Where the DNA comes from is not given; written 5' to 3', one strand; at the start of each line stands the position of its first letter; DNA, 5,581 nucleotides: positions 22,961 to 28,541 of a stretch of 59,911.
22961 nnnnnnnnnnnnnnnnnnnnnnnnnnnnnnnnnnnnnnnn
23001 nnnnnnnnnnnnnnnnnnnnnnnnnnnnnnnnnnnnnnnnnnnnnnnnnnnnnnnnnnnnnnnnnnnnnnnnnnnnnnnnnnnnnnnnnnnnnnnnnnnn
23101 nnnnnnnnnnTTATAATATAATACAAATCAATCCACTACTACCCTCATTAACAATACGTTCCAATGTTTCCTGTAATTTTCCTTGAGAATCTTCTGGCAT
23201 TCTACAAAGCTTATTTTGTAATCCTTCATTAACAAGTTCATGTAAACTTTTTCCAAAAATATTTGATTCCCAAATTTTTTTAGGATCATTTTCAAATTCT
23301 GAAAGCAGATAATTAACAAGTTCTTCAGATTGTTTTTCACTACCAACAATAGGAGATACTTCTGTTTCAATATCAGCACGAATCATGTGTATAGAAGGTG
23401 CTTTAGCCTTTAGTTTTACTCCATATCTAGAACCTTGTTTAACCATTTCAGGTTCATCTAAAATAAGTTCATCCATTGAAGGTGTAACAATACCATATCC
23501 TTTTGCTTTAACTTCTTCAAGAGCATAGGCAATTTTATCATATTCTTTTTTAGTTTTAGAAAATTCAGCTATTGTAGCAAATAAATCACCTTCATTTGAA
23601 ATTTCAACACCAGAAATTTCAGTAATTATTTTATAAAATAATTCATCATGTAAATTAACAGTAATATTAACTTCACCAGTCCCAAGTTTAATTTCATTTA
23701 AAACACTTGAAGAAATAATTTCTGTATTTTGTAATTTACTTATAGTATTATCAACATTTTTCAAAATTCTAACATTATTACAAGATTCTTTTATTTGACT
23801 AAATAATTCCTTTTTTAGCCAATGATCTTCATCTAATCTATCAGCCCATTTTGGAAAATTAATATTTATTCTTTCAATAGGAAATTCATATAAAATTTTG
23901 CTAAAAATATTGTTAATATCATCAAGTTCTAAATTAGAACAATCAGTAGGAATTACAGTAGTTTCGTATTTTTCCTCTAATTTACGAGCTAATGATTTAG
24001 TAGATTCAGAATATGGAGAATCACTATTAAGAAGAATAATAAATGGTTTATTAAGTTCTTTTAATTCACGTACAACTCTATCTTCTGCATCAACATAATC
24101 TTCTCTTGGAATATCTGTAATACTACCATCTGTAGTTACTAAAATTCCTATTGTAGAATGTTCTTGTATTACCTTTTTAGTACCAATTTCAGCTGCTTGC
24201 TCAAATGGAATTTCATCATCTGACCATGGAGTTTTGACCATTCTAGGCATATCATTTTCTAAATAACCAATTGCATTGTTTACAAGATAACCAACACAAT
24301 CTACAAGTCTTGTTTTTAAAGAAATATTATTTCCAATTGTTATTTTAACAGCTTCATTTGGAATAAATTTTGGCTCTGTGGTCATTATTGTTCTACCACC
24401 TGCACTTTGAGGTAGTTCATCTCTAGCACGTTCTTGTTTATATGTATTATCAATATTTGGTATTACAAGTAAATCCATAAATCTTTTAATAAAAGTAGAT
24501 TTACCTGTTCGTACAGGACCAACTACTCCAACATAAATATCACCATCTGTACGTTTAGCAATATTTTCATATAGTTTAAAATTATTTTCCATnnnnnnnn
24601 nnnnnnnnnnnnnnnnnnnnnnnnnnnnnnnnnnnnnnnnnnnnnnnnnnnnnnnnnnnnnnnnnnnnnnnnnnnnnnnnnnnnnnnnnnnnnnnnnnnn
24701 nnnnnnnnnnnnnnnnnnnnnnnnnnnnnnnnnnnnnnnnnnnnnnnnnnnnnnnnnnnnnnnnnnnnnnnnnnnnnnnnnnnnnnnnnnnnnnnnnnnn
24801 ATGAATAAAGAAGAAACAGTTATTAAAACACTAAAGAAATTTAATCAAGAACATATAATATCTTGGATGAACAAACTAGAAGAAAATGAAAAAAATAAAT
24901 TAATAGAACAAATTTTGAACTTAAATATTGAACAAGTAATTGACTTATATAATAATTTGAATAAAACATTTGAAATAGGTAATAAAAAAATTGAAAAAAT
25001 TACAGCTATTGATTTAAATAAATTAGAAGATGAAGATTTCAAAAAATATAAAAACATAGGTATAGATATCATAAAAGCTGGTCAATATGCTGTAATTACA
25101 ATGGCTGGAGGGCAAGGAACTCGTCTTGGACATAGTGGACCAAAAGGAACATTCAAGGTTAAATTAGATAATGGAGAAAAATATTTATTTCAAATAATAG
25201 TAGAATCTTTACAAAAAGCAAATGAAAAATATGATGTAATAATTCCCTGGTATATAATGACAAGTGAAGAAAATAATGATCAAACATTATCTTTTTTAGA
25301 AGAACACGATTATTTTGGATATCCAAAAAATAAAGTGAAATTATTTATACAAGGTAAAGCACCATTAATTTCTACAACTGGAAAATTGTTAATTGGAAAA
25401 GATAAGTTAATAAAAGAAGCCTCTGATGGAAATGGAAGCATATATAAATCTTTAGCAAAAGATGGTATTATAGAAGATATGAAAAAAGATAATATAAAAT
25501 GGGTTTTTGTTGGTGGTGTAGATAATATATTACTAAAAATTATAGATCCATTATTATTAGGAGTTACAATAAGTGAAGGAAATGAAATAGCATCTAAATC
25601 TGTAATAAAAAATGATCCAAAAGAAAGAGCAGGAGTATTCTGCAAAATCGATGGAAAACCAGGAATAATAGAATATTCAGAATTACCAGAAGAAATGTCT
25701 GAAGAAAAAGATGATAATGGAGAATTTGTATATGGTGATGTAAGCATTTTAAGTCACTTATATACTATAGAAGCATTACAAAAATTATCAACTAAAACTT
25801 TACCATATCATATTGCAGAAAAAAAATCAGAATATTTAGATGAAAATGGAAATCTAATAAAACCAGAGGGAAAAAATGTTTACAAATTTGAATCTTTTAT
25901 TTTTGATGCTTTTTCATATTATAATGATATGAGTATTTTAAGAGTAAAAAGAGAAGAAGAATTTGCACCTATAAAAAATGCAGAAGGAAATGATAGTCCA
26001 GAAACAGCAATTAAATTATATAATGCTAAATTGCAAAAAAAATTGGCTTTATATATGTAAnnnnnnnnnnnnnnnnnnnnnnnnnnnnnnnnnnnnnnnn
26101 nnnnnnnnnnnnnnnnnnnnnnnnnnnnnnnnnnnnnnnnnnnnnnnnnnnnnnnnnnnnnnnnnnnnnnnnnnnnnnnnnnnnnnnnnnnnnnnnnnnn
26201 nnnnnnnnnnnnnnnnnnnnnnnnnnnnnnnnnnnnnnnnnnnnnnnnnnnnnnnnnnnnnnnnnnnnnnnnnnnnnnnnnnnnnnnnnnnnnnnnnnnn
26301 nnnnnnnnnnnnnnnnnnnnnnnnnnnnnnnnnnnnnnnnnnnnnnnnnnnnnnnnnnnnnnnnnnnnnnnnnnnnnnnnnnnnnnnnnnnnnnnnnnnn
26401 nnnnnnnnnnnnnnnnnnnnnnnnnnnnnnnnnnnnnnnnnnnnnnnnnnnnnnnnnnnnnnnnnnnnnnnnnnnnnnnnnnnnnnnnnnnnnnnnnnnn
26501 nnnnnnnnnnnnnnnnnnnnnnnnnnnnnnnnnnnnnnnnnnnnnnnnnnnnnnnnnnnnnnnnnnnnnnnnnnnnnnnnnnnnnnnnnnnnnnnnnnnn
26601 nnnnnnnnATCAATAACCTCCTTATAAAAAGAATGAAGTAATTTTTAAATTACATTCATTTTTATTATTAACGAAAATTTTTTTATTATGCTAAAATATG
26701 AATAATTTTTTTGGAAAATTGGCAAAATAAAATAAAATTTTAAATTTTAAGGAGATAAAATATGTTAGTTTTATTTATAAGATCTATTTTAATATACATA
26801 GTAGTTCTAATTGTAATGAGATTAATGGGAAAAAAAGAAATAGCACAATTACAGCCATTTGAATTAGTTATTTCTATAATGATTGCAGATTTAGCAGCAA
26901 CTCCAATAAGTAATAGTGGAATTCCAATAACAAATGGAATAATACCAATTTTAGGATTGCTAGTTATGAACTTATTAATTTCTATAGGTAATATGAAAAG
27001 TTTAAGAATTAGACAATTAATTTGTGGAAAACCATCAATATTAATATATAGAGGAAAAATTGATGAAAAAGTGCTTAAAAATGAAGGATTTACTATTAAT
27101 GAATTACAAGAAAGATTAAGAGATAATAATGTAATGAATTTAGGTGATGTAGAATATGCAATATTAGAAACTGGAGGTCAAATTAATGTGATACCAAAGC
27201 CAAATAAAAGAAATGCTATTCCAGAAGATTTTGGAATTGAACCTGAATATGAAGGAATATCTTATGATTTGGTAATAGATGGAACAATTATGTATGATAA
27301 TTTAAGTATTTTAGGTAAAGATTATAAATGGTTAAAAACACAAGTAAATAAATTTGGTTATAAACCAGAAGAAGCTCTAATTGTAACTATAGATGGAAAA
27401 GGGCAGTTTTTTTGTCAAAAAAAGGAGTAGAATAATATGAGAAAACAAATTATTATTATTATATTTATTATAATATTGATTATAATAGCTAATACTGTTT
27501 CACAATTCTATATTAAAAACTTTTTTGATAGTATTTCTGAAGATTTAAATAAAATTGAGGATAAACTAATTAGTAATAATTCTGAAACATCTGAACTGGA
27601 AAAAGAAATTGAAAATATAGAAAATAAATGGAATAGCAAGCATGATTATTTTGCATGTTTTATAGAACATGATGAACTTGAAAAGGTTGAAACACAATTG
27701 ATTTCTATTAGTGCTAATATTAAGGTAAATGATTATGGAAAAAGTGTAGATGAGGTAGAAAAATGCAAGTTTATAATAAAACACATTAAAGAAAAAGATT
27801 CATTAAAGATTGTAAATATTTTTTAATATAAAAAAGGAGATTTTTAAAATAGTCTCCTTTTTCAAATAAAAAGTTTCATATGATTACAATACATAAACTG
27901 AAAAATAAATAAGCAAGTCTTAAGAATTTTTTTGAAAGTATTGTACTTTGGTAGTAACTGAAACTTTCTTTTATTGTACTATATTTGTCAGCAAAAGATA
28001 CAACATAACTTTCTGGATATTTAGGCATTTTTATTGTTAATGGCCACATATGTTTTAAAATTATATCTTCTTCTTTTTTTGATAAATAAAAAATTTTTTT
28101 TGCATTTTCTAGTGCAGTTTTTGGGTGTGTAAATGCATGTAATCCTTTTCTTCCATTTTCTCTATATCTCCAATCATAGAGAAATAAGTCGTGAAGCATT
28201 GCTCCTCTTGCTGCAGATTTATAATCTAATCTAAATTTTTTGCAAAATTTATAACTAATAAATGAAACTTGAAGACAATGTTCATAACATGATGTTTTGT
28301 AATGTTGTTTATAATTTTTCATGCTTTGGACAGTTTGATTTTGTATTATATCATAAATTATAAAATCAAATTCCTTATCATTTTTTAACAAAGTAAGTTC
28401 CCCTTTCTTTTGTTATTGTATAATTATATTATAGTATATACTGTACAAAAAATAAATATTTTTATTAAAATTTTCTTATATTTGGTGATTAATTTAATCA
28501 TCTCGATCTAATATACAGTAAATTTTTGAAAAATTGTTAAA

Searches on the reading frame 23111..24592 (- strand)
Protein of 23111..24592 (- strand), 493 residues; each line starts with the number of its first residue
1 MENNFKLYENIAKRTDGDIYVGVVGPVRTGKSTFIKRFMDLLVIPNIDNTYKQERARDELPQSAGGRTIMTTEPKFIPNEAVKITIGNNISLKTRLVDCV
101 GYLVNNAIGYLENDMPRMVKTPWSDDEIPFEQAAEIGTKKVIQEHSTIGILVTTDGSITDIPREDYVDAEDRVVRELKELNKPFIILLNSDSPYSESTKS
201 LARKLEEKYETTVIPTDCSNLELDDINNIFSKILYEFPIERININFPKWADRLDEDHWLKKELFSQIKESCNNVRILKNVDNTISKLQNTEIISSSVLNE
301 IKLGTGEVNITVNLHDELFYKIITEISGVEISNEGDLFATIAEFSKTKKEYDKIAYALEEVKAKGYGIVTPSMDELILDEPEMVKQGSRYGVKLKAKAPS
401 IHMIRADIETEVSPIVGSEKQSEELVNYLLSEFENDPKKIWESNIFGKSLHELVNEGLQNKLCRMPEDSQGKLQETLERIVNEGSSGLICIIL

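Call 78: search_protein_families(library=pfam, proteins=[window:23111-24592:-], max_evalue=0.00001)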
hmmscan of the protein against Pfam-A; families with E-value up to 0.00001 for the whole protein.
window:23111-24592:- (493 aa): 3 families
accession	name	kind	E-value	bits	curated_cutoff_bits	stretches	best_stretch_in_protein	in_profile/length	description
PF09547.16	SpoIVA_ATPase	-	4.7e-120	399.7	26.6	1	3-238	2-237/237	Stage IV sporulation protein A, ATPase domain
PF20438.3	SpoIVA_middle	-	1.8e-71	240.4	25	1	239-417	1-179/179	Stage IV sporulation protein A, middle domain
PF20439.3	SpoIVA_C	-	2.9e-38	130.3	25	1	418-493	1-76/76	Sporulation stage IV protein A, C-terminal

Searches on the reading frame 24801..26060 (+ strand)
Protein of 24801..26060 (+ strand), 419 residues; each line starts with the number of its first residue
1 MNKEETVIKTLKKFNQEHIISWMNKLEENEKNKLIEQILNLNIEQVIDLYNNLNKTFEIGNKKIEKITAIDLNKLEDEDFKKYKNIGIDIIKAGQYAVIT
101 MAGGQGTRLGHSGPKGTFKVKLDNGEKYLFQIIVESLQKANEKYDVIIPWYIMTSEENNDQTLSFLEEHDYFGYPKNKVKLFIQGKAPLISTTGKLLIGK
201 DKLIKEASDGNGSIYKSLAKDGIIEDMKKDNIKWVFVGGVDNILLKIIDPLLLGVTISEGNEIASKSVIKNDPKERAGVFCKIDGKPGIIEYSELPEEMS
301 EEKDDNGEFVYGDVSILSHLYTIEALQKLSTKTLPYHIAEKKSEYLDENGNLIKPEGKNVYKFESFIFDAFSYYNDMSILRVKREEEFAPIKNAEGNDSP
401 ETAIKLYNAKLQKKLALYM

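Call 78: search_protein_families(library=pfam, proteins=[window:24801-26060:+], max_evalue=0.00001)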
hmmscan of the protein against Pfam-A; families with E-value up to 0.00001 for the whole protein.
window:24801-26060:+ (419 aa): 1 family
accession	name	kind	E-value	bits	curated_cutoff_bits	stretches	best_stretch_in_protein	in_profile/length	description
PF01704.24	UDPGP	-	3.9e-46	158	22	1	61-395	15-339/413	UTP--glucose-1-phosphate uridylyltransferase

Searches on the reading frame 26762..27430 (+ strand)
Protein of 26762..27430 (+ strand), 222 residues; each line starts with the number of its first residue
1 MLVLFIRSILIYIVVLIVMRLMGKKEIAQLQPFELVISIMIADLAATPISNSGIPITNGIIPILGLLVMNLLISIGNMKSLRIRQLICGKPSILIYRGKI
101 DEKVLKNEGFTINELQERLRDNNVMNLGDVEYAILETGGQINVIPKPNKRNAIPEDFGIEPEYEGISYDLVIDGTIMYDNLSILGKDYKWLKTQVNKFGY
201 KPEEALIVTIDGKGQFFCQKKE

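Call 24: search_protein_families(library=pfam, proteins=[window:26762-27430:+])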
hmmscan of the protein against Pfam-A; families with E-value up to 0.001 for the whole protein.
window:26762-27430:+ (222 aa): 1 family
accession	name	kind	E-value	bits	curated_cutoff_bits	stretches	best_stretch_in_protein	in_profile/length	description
PF04239.17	DUF421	-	5.3e-38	129.8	23.6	1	78-210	1-128/129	YetF C-terminal domain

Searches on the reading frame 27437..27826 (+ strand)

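Call 24: search_protein_families(library=pfam, proteins=[window:27437-27826:+])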
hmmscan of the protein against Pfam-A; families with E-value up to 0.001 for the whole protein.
window:27437-27826:+ (129 aa): 1 family
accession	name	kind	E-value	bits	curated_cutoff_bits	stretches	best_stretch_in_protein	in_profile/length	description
PF14276.11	DUF4363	-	2.3e-19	69.8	27.5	1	21-128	2-107/107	Domain of unknown function (DUF4363)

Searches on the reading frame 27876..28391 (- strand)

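Call 24: search_protein_families(library=pfam, proteins=[window:27876-28391:-])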
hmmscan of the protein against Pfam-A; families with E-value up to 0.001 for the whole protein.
window:27876-28391:- (171 aa): 1 family
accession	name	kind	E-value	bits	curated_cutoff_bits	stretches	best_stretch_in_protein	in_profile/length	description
PF01966.28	HD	-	1e-06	29.5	22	1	36-139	2-115/116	HD domain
